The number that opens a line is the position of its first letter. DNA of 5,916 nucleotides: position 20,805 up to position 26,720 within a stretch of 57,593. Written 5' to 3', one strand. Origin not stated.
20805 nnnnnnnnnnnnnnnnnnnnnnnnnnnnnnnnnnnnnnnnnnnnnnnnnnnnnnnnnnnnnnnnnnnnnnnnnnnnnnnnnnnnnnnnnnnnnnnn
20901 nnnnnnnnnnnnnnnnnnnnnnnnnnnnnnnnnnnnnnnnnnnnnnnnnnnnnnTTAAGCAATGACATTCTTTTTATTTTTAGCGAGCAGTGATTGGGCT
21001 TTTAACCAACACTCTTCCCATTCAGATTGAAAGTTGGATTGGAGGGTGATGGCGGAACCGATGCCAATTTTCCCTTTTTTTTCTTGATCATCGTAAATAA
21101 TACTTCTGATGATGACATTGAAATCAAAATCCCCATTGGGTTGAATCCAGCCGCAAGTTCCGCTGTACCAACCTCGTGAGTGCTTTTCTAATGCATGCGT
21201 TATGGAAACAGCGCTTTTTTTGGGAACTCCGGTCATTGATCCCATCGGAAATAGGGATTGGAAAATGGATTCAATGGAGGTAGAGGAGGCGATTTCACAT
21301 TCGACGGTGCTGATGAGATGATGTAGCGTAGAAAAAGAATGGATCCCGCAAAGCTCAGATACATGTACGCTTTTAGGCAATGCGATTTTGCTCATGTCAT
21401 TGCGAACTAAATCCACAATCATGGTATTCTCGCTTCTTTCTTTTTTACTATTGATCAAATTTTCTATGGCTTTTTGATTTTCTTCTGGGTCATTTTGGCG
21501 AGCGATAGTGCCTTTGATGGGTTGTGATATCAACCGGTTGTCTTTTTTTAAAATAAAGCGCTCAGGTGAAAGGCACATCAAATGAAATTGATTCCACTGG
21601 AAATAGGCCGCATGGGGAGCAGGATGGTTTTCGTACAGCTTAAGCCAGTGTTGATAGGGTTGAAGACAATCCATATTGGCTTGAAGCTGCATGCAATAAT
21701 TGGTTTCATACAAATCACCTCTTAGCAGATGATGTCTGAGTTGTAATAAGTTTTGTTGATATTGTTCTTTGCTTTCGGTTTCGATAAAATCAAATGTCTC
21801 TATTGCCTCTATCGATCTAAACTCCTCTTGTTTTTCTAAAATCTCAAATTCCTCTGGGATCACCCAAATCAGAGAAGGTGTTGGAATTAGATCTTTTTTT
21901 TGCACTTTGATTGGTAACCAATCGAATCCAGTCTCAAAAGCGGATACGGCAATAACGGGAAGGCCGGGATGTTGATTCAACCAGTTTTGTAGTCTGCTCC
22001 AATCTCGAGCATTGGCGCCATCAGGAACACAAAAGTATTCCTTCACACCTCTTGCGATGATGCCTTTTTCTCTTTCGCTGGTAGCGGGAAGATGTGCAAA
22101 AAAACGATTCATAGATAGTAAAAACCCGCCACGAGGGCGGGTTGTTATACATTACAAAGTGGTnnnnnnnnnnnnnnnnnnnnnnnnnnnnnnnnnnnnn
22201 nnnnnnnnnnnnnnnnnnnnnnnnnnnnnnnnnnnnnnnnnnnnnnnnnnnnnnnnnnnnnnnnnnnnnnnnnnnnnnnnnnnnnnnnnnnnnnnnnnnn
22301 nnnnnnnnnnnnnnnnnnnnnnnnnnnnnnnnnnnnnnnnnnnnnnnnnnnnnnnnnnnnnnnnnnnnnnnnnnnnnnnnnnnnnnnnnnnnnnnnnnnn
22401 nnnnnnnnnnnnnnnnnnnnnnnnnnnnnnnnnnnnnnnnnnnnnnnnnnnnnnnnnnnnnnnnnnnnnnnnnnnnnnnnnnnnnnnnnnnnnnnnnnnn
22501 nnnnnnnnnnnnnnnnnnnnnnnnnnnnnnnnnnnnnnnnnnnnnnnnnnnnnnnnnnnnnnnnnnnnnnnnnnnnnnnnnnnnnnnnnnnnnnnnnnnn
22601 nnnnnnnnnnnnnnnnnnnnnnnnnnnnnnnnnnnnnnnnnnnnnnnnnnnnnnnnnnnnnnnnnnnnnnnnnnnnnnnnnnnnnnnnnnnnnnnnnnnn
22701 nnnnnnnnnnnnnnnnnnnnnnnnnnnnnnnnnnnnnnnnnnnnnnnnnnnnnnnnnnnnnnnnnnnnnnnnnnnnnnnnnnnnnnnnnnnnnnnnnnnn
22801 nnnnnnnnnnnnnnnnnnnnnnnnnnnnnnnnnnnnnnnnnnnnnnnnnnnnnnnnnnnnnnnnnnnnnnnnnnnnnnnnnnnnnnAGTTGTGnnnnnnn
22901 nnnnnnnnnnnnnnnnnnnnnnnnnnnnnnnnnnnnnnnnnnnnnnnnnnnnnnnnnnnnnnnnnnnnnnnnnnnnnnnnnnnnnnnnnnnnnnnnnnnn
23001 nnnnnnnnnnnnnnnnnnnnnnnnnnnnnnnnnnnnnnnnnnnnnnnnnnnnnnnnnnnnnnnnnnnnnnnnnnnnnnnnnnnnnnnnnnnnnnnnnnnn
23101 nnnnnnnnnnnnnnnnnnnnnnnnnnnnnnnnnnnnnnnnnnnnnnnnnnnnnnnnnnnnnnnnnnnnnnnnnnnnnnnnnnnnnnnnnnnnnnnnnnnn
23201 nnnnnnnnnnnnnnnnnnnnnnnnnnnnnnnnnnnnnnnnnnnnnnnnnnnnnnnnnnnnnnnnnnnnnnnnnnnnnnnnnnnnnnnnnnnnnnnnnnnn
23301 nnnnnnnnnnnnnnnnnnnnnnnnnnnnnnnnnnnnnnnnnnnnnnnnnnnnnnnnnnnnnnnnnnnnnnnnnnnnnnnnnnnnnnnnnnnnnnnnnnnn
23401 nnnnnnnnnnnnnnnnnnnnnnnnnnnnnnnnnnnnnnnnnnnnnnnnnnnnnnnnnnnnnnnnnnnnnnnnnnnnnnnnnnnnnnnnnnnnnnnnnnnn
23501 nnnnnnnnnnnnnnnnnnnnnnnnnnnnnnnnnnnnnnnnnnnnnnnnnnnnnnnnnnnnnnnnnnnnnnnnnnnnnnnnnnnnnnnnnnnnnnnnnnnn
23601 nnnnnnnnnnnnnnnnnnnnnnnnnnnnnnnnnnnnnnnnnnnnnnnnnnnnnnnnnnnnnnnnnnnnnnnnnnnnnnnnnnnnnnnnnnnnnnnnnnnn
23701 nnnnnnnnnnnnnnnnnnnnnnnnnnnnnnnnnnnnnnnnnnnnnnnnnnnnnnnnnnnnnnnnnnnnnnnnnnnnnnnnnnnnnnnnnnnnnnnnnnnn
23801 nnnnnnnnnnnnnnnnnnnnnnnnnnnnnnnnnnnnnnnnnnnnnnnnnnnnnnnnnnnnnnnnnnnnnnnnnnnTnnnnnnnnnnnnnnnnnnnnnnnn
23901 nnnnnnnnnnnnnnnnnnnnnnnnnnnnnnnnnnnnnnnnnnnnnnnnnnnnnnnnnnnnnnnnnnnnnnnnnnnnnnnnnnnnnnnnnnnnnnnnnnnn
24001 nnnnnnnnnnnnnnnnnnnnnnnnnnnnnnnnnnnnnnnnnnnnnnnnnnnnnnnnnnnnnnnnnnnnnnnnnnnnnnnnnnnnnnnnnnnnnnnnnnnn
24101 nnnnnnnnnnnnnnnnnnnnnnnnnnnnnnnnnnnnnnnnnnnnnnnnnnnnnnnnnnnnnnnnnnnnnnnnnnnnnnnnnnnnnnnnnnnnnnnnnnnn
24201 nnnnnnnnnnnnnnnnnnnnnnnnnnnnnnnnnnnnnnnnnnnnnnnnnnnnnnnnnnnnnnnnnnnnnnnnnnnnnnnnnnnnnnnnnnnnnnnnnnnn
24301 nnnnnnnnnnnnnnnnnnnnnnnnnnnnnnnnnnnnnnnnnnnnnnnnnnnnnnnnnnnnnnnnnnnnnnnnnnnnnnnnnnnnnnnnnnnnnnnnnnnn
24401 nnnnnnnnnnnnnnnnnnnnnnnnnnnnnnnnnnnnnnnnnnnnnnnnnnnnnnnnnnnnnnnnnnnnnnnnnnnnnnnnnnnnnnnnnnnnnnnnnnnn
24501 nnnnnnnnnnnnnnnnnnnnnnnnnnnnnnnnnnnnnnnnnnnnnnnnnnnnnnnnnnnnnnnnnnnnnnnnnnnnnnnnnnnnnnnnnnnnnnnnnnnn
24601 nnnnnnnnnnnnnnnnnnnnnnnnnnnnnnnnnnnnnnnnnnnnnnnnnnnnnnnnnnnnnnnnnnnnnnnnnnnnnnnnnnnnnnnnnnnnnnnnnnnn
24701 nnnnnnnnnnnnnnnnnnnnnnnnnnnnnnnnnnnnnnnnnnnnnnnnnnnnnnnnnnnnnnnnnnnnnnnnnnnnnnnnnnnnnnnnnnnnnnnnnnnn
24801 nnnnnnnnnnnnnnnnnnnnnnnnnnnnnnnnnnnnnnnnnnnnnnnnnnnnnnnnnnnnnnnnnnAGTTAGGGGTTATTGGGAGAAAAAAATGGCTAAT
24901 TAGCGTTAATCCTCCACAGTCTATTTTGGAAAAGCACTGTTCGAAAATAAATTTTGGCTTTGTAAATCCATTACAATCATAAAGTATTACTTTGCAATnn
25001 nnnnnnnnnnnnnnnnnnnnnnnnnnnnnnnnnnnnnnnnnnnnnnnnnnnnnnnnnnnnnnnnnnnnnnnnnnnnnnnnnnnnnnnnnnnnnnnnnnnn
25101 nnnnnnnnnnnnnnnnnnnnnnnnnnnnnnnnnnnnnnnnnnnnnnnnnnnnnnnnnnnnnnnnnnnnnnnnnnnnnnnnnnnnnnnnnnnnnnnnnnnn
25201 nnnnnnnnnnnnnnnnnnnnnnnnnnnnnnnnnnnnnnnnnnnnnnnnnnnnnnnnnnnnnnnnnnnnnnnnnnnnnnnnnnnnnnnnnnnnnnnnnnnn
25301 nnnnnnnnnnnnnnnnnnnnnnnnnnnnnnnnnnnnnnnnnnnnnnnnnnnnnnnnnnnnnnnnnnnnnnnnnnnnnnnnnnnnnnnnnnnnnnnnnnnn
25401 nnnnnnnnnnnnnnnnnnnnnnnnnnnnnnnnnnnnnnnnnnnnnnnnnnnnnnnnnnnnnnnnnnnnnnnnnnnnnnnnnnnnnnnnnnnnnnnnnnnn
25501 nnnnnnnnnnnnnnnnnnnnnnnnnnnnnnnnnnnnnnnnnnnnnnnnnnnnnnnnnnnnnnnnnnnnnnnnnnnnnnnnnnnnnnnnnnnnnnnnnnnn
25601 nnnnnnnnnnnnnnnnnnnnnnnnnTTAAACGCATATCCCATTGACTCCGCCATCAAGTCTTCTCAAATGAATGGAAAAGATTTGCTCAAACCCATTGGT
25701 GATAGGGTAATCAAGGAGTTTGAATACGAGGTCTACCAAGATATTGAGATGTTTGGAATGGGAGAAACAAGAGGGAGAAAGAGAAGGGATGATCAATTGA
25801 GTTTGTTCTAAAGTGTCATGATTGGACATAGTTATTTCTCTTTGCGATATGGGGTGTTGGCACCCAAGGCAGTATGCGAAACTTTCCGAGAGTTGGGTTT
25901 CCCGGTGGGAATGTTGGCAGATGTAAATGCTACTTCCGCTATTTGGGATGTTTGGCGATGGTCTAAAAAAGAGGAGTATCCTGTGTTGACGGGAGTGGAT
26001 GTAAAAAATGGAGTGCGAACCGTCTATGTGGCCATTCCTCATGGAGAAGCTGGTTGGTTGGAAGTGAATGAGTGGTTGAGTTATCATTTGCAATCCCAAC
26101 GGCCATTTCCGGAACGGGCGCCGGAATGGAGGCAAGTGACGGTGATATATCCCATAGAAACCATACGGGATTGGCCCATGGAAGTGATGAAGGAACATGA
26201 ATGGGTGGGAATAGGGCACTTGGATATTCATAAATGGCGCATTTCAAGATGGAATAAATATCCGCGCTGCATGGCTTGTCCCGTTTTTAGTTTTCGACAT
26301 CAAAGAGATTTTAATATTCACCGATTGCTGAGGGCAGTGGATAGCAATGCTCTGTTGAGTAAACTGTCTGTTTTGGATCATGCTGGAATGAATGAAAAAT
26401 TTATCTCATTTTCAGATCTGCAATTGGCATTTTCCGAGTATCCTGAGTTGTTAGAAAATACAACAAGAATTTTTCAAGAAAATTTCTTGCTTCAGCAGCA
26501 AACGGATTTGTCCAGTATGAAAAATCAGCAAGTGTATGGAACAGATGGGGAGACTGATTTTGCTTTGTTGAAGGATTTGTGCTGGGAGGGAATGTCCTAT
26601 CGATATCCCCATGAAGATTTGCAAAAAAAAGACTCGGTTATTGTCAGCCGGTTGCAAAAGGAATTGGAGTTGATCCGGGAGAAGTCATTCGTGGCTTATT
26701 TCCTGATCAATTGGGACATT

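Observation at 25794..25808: SRAP protein ends in a canonical beta-clamp-binding pentapeptide, QLSLF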

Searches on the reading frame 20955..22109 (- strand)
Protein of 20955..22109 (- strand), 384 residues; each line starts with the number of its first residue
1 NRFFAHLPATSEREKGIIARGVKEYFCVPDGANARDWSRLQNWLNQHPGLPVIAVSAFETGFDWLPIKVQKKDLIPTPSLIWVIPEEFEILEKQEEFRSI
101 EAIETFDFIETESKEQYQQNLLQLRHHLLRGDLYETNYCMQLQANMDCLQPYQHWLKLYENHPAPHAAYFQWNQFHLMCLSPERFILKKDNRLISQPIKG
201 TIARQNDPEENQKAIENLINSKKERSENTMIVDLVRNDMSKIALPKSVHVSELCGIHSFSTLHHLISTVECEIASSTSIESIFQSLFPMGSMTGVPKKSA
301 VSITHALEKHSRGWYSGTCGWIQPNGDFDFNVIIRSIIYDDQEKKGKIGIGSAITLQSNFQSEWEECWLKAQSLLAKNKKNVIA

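Call 40: search_protein_families(library=pfam, proteins=[window:20955-22109:-], max_evalue=0.00001)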
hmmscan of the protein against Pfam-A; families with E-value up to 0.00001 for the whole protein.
window:20955-22109:- (384 aa): 1 family
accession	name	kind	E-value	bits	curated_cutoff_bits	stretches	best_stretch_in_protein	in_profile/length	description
PF00425.24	Chorismate_bind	-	5e-79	265.9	27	1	114-370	2-257/257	chorismate binding enzyme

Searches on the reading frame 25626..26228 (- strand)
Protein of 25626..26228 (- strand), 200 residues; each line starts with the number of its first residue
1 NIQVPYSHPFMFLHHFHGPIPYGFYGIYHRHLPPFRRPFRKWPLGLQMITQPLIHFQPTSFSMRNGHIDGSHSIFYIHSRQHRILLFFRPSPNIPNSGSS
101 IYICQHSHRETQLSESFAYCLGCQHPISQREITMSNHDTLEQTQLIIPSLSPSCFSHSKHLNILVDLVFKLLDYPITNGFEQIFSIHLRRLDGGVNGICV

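Call 71: search_protein_families(library=pfam, proteins=[window:25626-26228:-], max_evalue=0.001)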
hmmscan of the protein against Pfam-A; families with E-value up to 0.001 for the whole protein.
window:25626-26228:- (200 aa): 0 families

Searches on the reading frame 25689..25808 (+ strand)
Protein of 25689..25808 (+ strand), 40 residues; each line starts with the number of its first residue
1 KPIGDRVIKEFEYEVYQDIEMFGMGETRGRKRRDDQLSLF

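Call 32: search_protein_families(library=pfam, proteins=[window:25689-25808:+], max_evalue=10)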
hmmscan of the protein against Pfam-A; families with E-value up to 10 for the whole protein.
seq(40 aa): 0 families

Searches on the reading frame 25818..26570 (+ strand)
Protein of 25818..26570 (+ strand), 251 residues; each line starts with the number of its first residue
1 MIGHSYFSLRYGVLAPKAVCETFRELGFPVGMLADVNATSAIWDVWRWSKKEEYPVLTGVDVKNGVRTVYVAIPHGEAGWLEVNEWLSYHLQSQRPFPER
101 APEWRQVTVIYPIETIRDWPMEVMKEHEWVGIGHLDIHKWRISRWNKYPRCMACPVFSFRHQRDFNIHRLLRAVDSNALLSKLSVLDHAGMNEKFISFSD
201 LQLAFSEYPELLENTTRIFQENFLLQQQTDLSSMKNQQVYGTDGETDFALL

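Call 32: search_protein_families(library=pfam, proteins=[window:25818-26570:+], max_evalue=10)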
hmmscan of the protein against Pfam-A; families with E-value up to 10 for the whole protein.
window:25818-26570:+ (251 aa): 1 family
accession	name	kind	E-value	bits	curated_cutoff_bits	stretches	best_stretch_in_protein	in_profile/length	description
PF02811.25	PHP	-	0.051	14.3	26.4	1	4-63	5-64/164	PHP domain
